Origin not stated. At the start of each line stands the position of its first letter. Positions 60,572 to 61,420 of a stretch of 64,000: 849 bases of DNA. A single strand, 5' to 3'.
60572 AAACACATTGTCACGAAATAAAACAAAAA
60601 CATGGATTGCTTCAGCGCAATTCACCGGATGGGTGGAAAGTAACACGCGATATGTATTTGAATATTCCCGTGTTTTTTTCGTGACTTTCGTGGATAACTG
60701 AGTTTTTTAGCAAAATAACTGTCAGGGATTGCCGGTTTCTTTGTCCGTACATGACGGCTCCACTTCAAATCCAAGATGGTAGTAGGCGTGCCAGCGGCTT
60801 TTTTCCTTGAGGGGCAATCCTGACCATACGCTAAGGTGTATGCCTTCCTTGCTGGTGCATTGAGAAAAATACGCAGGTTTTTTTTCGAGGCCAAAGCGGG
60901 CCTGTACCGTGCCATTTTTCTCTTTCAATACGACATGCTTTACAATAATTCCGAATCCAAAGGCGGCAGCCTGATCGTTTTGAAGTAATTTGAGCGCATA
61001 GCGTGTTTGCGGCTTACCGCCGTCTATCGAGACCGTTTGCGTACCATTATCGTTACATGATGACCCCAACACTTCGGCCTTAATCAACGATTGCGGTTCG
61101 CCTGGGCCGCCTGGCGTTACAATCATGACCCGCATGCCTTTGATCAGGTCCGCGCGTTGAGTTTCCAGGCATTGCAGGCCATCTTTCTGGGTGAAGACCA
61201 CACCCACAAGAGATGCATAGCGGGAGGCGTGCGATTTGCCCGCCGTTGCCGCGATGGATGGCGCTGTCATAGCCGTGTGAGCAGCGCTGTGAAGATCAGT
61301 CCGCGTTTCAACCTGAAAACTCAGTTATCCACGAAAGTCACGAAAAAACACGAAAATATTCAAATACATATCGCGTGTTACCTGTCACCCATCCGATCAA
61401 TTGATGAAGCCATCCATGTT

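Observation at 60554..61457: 904-bp cassette: one orphan ORF bracketed by roughly 150-bp inverted repeats between dnaJ and pyrC'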

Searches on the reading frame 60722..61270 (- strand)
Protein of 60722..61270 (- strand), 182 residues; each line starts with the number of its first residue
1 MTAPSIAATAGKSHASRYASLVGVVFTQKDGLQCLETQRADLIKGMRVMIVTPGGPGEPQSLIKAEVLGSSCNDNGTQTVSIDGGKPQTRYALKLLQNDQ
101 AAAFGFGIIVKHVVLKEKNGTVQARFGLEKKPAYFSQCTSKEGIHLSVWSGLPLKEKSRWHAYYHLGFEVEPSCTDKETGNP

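Call 8: search_protein_families(library=pfam, proteins=[window:60722-61270:-], max_evalue=1)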
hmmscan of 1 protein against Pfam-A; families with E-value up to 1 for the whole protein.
window:60722-61270:- (182 aa): 0 families

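Call 11: find_homologous_proteins(query=window:60722-61270:-, max_evalue=0.01)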
Query window:60722-61270:- (182 aa): 7 proteins with E <= 0.01 among 131 candidates.
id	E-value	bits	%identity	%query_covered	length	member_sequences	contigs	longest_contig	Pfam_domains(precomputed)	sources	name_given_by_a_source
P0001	7.7e-118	409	100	100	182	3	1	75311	-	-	-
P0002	4.4e-107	374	91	100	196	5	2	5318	-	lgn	-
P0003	2.4e-102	358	88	98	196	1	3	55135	-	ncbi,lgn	-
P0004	7.1e-102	357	90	95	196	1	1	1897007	-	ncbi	ncbi:MAG: hypothetical protein M3A44_09590 [Gammaproteobacteria bacterium]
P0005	9.2e-100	350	87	98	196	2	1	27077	-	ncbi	-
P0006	1.7e-98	346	85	100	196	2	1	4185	-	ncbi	-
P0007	1.5e-96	339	84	98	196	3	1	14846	-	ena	-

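Call 13: find_encoding_contigs(protein=P0004, flank=6000, max_places=4)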
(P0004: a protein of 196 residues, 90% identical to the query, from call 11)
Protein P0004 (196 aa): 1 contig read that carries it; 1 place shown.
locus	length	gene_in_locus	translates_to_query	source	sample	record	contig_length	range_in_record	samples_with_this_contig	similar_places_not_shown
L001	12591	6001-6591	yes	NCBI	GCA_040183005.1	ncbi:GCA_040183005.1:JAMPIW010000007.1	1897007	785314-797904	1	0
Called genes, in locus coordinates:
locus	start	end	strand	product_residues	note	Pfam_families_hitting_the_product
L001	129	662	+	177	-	PF07456:Hpre_diP_synt_I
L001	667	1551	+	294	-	PF13103:TonB_2, PF03544:TonB_C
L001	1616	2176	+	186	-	PF02622:DUF179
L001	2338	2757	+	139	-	PF03652:RuvX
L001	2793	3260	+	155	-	PF00156:Pribosyltran, PF14681:UPRTase (weak)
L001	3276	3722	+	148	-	PF07883:Cupin_2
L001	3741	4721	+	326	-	PF02729:OTCace_N, PF00185:OTCace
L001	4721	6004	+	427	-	PF01979:Amidohydro_1, PF12890:DHOase, PF07969:Amidohydro_3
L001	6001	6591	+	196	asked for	-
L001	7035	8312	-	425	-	PF19358:DUF5935, PF04932:Wzy_C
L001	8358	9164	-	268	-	PF00551:Formyl_trans_N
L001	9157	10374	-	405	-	PF13243:SQHop_cyclase_C (weak)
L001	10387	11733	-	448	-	PF27533:CapK_C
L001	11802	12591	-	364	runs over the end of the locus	PF13439:Glyco_transf_4, PF13579:Glyco_trans_4_4 (weak), PF20706:GT4-conflict, PF00534:Glycos_transf_1, PF13692:Glyco_trans_1_4, PF13524:Glyco_trans_1_2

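Call 15: find_encoding_contigs(protein=P0003, flank=6000, max_places=4)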
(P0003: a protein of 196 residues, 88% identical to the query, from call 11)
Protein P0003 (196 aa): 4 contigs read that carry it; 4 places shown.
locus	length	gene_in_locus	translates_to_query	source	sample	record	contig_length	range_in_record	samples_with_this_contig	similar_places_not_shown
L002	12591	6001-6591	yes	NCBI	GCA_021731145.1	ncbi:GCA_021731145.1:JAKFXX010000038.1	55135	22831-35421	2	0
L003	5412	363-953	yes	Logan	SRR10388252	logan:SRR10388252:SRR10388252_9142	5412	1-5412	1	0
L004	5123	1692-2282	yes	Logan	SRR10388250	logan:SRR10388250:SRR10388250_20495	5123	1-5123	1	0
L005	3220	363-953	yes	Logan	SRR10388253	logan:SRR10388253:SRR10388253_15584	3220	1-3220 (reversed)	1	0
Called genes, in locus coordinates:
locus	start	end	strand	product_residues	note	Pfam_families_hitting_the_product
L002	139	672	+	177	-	PF07456:Hpre_diP_synt_I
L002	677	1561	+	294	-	PF13103:TonB_2, PF03544:TonB_C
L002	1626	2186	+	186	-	PF02622:DUF179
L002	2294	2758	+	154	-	PF03652:RuvX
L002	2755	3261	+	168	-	PF00156:Pribosyltran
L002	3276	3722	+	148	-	PF07883:Cupin_2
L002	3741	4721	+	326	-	PF02729:OTCace_N, PF00185:OTCace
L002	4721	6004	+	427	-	PF01979:Amidohydro_1, PF12890:DHOase, PF07969:Amidohydro_3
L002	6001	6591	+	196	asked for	-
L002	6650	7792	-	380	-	-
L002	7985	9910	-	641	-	PF00012:HSP70, PF06723:MreB_Mbl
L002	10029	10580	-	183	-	PF01025:GrpE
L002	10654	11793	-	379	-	PF03444:WHD_HrcA (weak), PF01628:HrcA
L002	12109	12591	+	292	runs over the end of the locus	PF01513:NAD_kinase, PF00781:DAGK_cat (weak), PF20143:NAD_kinase_C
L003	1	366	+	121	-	?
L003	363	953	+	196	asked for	-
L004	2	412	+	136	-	?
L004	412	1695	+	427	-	PF01979:Amidohydro_1, PF12890:DHOase, PF07969:Amidohydro_3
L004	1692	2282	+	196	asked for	-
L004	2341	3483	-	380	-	-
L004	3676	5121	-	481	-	?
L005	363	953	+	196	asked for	-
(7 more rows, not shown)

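Call 16: find_encoding_contigs(protein=P0005, flank=6000, max_places=4)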
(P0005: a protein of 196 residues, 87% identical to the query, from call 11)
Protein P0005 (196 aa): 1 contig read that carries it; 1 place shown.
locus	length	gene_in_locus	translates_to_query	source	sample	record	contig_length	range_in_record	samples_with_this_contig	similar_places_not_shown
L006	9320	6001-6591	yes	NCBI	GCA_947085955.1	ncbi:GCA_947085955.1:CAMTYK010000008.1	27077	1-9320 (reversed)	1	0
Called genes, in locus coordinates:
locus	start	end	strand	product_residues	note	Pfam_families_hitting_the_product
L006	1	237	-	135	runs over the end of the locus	PF13412:HTH_24, PF01047:MarR (weak), PF13404:HTH_AsnC-type (weak)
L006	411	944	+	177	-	PF07456:Hpre_diP_synt_I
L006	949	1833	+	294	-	PF13103:TonB_2, PF03544:TonB_C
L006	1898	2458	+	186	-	PF02622:DUF179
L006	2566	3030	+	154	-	PF03652:RuvX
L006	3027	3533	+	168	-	PF00156:Pribosyltran, PF14681:UPRTase (weak)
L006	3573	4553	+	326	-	PF02729:OTCace_N, PF00185:OTCace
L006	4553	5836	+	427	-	PF01979:Amidohydro_1, PF12890:DHOase, PF07969:Amidohydro_3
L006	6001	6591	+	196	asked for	-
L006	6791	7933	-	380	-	-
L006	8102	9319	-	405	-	?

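Call 28: find_encoding_contigs(protein=P0002, flank=3000, max_places=3)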
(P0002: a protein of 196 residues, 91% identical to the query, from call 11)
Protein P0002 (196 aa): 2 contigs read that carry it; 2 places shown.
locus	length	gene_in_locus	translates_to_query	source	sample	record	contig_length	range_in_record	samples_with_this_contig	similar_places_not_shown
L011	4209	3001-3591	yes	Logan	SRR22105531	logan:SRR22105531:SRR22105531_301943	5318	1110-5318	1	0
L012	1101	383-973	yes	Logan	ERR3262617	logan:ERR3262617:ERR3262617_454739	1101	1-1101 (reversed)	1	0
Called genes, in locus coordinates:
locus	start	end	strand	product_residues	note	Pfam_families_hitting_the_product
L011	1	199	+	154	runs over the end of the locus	PF03652:RuvX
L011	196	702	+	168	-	PF00156:Pribosyltran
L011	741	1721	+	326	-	PF02729:OTCace_N, PF00185:OTCace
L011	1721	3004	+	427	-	PF01979:Amidohydro_1, PF12890:DHOase, PF07969:Amidohydro_3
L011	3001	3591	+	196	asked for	-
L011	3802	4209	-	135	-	?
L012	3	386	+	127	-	?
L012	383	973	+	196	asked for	-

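Call 29: find_encoding_contigs(protein=P0006, flank=3000, max_places=3)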
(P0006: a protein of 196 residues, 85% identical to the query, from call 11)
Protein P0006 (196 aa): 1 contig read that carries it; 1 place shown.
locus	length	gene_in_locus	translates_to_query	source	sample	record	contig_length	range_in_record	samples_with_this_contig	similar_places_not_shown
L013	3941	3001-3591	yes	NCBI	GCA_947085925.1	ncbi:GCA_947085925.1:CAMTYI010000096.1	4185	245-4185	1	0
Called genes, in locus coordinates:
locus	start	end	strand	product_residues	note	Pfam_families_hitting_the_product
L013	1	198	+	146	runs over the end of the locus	?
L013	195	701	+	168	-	PF00156:Pribosyltran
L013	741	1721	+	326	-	PF02729:OTCace_N, PF00185:OTCace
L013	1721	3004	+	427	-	PF01979:Amidohydro_1, PF12890:DHOase, PF07969:Amidohydro_3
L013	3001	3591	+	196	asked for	-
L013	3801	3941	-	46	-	?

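Call 30: find_encoding_contigs(protein=P0007, flank=3000, max_places=3)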
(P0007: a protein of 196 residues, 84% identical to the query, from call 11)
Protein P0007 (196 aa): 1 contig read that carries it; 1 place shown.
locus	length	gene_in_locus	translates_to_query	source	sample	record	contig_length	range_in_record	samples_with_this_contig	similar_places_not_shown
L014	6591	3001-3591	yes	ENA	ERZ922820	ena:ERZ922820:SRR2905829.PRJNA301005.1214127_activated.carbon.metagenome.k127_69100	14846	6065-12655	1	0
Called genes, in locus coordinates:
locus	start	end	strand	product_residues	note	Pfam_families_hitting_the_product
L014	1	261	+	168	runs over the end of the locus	PF00156:Pribosyltran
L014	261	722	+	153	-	PF07883:Cupin_2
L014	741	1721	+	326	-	PF02729:OTCace_N, PF00185:OTCace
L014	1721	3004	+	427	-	PF01979:Amidohydro_1, PF12890:DHOase, PF07969:Amidohydro_3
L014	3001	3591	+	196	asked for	-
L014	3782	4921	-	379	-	-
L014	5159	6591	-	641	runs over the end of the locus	PF00012:HSP70, PF06723:MreB_Mbl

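Call 36: search_protein_representatives(alignment_id=A1)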
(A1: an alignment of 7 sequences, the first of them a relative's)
Query: 7 sequences, 196 profile positions. Proteins with E-value up to 0.001 (for the whole library): 784; up to 1e-10: 356; up to 1e-30: 1. The best 150 are listed.
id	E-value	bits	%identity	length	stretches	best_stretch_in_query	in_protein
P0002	2.0e-125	432.5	-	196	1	1-196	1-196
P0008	1.8e-26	109.7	-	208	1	9-190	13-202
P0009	3.2e-26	108.8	-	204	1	30-189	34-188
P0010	1.3e-25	106.8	-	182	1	12-193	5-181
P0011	1.9e-25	106.2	-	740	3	117-192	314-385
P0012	8.3e-25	104.2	-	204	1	7-195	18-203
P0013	2.4e-24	102.7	-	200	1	8-190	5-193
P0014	1.7e-23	99.9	-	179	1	34-192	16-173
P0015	2.3e-23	99.5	-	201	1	26-194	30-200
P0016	3.3e-23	99.0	-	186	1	27-189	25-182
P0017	4.3e-23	98.6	-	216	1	8-194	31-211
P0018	5.3e-23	98.3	-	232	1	10-194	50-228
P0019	7.0e-23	97.9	-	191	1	1-194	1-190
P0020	2.8e-22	95.9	-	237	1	29-192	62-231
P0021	3.7e-22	95.6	-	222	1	22-193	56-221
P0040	3.0e-20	89.3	-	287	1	26-195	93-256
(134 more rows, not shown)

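Call 37: predict_structure(alignment_id=A1)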
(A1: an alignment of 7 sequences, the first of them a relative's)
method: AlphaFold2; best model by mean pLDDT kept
length: 182 residues; sequences in the alignment: 7
mean_pLDDT: 44.7   pTM: 0.46
mean pLDDT of the five models: 44.7, 43.6, 43.3, 43.0, 27.5
residues with pLDDT >= 90: 0; 70-90: 13; 50-70: 54; < 50: 115
segments of 3 or more residues with pLDDT < 50: 1-21, 54-59, 75-84, 100-104, 110-182
pLDDT, mean of each block of 10 residues (from residue 1): 26 31 56 64 68 48 68 46 52 65 50 29 32 38 34 30 32 37 39
secondary structure, 60 per line:
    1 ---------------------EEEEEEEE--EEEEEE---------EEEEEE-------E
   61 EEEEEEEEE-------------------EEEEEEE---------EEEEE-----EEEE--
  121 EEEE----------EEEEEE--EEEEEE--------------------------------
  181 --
elements in order: E22-29 E32-37 E47-52 E60-69 E89-95 E105-109 E115-118 E121-124 E135-140 E143-148
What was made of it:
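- Tried and rejected: The first AlphaFold run, on 7 near-identical sequences, was useless, with pLDDT 45 (call 37).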

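Call 38: search_protein_families(library=pfam, proteins=[P0002, P0008, P0009, P0010, P0011, P0012, P0013, P0017, P0018, P0040], max_evalue=0.1)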
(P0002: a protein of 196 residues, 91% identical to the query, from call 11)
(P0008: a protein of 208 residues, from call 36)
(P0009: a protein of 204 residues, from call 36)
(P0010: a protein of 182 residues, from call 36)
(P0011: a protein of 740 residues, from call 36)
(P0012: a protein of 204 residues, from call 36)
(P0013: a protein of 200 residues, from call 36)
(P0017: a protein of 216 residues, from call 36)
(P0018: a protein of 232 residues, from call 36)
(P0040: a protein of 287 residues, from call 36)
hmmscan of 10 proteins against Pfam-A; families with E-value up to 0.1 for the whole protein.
P0002 (196 aa): 0 families

P0008 (208 aa): 0 families

P0009 (204 aa): 0 families

P0010 (182 aa): 0 families

P0011 (740 aa): 0 families

P0012 (204 aa): 1 family
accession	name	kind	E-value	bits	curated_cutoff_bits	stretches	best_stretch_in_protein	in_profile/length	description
PF00082.27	Peptidase_S8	-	0.048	13.4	21.8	1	66-147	195-264/288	Subtilase family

P0013 (200 aa): 0 families

P0017 (216 aa): 0 families

P0018 (232 aa): 0 families

P0040 (287 aa): 0 families

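Call 41: search_solved_structures(query=A3, max_evalue=1)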
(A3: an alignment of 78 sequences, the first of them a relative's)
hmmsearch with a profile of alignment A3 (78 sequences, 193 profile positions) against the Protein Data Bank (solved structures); distinct sequences matched with E-value up to 1: 1.
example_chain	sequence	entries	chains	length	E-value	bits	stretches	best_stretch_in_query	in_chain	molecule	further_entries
1rz3_A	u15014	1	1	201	0.53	13.2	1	161-182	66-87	hypothetical protein RBSTP0775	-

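Call 42: search_protein_families(library=ncbifam, proteins=[P0002, P0008, P0010, P0013, P0019], max_evalue=0.1)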
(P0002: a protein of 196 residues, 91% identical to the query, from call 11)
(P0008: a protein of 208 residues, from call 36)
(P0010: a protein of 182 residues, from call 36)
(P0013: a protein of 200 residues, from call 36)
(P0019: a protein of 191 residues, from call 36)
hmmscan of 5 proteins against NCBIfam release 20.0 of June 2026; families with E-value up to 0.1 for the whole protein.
P0002 (196 aa): 0 families

P0008 (208 aa): 0 families

P0010 (182 aa): 0 families

P0013 (200 aa): 0 families

P0019 (191 aa): 0 families
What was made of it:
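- Tried and rejected: Pfam and NCBIfam gave no hit for the ORF or its distant homologues, and the PDB sequence search no significant one (best E 0.53) (calls 8, 38, 41, 42).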

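Call 50: predict_structure(alignment_id=A3)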
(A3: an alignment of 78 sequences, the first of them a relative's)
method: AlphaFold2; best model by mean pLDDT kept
length: 196 residues; sequences in the alignment: 78
mean_pLDDT: 87.2   pTM: 0.81
mean pLDDT of the five models: 87.2, 85.7, 85.6, 85.3, 84.9
residues with pLDDT >= 90: 123; 70-90: 40; 50-70: 31; < 50: 2
segments of 3 or more residues with pLDDT < 50: none
pLDDT, mean of each block of 10 residues (from residue 1): 62 68 66 94 93 96 94 95 85 80 93 86 93 96 91 95 93 93 93 67
secondary structure, 60 per line:
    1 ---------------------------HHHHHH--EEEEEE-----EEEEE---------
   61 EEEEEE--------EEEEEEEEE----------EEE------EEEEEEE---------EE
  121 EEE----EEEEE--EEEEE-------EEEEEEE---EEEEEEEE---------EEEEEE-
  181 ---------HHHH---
elements in order: H28-33 E36-41 E47-51 E61-66 E75-83 E94-96 E103-109 E119-123 E128-132 E135-139 E147-153 E157-164 E174-179 H190-193

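Call 54: fold_search(model_id=the predicted structure, library=pdb)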
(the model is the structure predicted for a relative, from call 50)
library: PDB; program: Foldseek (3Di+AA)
matches with E <= 10: 469; with E <= 0.001: 0
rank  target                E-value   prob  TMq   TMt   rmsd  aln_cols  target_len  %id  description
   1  8vqg_A                4.6e-02  0.21  0.16  0.19  16.1       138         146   12  X-ray crystal structure of Can f 1 (released 2025-01-22)
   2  5b0o_C                8.7e-02  0.98  0.28  0.14   5.8        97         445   21  Structure of the FliH-FliI complex (released 2016-03-23)
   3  2xzo_A                8.7e-02  0.72  0.23  0.10   8.0       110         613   11  Upf1 helicase - RNA complex (released 2011-03-30)
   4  9nph_C                1.0e-01  0.18  0.16  0.20  16.0       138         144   12  X-ray crystal structure of recombinant Can f 1 in complex with human IgE mAb 1J11 Fab (released 2025-08-27)
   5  9npg_F                1.1e-01  0.12  0.15  0.18  16.3       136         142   15  X-ray crystal structure of recombinant Can f 1-C100S in complex with human IgE mAb 12F3 Fab (released 2025-08-27)
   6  7dru_C                1.3e-01  0.13  0.15  0.18  16.2       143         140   11  Crystal Structure of the Dog Lipocalin Allergen Can f 1 (released 2021-11-10)
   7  8epu                  1.5e-01  0.15  0.16  0.20  15.8       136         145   12  1.6 A crystal structure of the lipocalin dog allergen Can f 1 with the C118S mutation (released 2023-04-05)
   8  8vqg_C                1.5e-01  0.14  0.16  0.20  16.0       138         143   12  X-ray crystal structure of Can f 1 (released 2025-01-22)
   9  8oz0_E                2.0e-01  0.16  0.23  0.12  19.0       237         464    9  Structure of a human 48S translation initiation complex with eIF4F and eIF4A (released 2024-02-07)
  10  8rw1_k                2.1e-01  0.25  0.26  0.13  17.9       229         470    9  Structure of a yeast 48S-AUC preinitiation complex in closed conformation (released 2024-09-11)
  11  4zbl                  3.3e-01  0.06  0.15  0.14  15.7       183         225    8  Phototoxic fluorescent protein mKillerOrange (released 2015-12-23)
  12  8epv                  3.5e-01  0.10  0.16  0.20  15.9       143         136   12  2.2 A crystal structure of the lipocalin cat allergen Fel d 7 (released 2023-04-05)
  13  3eyc_A                3.5e-01  0.10  0.16  0.19  16.0       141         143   12  New crystal structure of human tear lipocalin in complex with 1,4-butanediol in space group P21 (released 2009-10-06)
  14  7dru_D                3.7e-01  0.09  0.16  0.20  15.3       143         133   11  Crystal Structure of the Dog Lipocalin Allergen Can f 1 (released 2021-11-10)
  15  5b0o_A                3.9e-01  0.90  0.27  0.13   4.9        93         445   20  Structure of the FliH-FliI complex (released 2016-03-23)
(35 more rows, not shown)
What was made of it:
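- Tried and rejected: Foldseek of the good model (pLDDT 87) against the PDB gave nothing convincing: best E 0.046, all TM-scores 0.32 or lower (call 54).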

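Call 72: find_encoding_contigs(protein=P0008, flank=4000, max_places=2)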
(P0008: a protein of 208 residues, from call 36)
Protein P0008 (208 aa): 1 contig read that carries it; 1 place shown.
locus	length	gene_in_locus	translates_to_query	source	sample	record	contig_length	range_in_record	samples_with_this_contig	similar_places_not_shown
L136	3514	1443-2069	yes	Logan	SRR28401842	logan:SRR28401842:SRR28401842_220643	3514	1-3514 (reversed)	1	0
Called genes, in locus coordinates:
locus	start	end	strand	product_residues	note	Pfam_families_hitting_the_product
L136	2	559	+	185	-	?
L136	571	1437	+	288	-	-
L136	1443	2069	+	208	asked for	-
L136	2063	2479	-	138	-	PF01850:PIN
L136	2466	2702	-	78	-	PF22513:FitA-like_RHH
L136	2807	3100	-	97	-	PF05016:ParE_toxin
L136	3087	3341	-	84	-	PF01402:RHH_1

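Call 73: find_encoding_contigs(protein=P0013, flank=4000, max_places=2)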
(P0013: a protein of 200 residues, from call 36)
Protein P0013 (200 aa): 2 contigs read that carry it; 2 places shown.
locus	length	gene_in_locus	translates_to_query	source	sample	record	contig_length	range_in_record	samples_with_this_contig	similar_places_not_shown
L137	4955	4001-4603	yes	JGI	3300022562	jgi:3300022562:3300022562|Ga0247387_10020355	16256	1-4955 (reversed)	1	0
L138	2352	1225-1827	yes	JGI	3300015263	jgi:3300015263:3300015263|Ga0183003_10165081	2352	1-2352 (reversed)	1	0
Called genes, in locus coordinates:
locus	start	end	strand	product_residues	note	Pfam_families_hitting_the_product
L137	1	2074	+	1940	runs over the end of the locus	PF17874:TPR_MalT, PF13424:TPR_12, PF12770:CHAT, PF13205:Big_5, PF01344:Kelch_1, PF24681:Kelch_KLHDC2_KLHL20_DRC7, PF24981:Beta-prop_ATRN-LZTR1, PF25210:Kelch_FKB95, +7 more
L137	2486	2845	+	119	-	-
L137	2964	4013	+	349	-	PF08240:ADH_N, PF00107:ADH_zinc_N, PF13602:ADH_zinc_N_2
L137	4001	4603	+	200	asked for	-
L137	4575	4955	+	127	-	?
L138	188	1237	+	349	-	PF08240:ADH_N, PF00107:ADH_zinc_N, PF13602:ADH_zinc_N_2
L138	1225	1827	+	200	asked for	-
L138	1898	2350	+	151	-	?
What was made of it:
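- Tried and rejected: Gene neighbourhoods of two distant homologues show no link to pyr genes (calls 72, 73).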
